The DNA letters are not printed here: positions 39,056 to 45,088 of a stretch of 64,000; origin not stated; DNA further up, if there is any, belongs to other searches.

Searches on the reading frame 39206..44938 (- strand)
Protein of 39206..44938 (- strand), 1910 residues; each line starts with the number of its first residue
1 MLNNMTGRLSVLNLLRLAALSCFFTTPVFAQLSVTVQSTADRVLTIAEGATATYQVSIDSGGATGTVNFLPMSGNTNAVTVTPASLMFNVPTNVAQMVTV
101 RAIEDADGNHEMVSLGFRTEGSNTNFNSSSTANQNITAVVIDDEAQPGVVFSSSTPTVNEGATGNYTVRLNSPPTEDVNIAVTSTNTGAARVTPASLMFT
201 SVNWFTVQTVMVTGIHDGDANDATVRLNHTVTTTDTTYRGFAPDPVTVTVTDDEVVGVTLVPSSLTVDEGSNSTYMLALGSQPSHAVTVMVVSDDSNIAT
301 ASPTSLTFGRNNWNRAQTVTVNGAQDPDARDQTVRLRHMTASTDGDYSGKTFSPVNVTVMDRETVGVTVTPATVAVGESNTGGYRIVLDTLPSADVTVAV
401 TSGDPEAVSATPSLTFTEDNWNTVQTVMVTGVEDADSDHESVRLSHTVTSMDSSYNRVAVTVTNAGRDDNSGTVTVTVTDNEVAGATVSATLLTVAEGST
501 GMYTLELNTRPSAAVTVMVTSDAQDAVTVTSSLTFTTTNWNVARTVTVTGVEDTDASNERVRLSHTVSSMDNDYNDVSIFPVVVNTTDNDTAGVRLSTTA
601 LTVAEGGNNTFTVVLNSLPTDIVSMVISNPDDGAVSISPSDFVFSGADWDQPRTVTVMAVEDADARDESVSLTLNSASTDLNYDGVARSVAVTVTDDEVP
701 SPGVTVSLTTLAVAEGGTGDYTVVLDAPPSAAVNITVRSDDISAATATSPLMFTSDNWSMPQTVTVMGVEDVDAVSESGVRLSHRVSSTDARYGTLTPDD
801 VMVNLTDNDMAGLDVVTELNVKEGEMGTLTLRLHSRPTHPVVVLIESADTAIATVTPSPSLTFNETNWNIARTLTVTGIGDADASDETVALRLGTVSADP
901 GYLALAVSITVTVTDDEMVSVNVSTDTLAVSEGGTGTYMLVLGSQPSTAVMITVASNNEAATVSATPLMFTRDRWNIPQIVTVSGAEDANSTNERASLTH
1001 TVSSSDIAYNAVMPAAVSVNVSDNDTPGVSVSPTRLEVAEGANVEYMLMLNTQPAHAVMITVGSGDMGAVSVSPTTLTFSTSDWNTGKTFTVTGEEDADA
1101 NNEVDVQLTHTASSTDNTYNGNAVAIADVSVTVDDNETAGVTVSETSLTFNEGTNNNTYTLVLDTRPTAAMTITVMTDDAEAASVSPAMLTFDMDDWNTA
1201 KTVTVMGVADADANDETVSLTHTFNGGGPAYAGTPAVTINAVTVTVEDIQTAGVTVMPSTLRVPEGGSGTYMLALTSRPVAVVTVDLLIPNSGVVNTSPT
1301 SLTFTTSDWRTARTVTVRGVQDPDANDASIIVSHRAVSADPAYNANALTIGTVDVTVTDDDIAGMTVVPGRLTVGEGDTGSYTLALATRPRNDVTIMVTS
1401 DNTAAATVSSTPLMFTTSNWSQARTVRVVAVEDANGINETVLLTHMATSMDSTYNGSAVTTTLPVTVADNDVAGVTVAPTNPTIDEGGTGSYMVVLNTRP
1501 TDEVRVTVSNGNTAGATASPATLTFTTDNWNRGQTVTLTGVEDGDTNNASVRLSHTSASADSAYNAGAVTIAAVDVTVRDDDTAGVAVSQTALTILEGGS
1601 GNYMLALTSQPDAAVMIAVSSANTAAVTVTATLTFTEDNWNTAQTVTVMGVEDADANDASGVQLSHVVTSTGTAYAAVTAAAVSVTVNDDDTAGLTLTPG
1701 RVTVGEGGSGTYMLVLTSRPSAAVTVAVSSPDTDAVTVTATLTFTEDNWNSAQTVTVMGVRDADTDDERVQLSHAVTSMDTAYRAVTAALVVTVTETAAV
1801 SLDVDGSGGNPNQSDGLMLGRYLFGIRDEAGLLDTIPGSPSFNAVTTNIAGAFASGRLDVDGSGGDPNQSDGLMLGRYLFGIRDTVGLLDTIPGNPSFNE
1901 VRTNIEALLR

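Call 7: search_protein_families(library=pfam, proteins=[window:39206-44938:-], max_evalue=0.01)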
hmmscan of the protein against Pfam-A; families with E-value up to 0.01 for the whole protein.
window:39206-44938:- (1910 aa): 2 families
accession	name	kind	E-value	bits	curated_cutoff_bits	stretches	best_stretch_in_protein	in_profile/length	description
PF17766.7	fn3_6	-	1.6e-09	38.3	26.4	0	33-117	14-86/99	Fibronectin type-III domain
PF13115.11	YtkA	-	0.0022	19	25.9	0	1110-1161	22-70/85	YtkA-like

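Call 9: search_protein_families(library=ncbifam, proteins=[window:39206-44938:-], max_evalue=1)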
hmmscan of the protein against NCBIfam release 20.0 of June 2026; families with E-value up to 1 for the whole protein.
window:39206-44938:- (1910 aa): 3 families
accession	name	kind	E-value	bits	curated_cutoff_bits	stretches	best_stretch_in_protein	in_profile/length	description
NF001263.0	PRK00226.1-4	equivalog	5.6e-05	23.1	145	0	1726-1772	78-124/160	transcription elongation factor GreA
TIGR02828.1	TIGR02828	hypoth_equivalog_domain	0.00069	19.5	154.4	0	473-527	121-173/188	putative membrane fusion protein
NF001261.0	PRK00226.1-2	equivalog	0.59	10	167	0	1721-1774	70-123/157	transcription elongation factor GreA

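Call 23: find_encoding_contigs(protein=window:39206-44938:-, flank=10000, max_places=4)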
Protein window:39206-44938:- (1910 aa): no gene with exactly this product is on record in the collection.

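Call 33: search_solved_structures(query=window:39206-44938:-, max_evalue=0.01)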
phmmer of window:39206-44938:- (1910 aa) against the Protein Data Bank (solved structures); distinct sequences matched with E-value up to 0.01: 0.
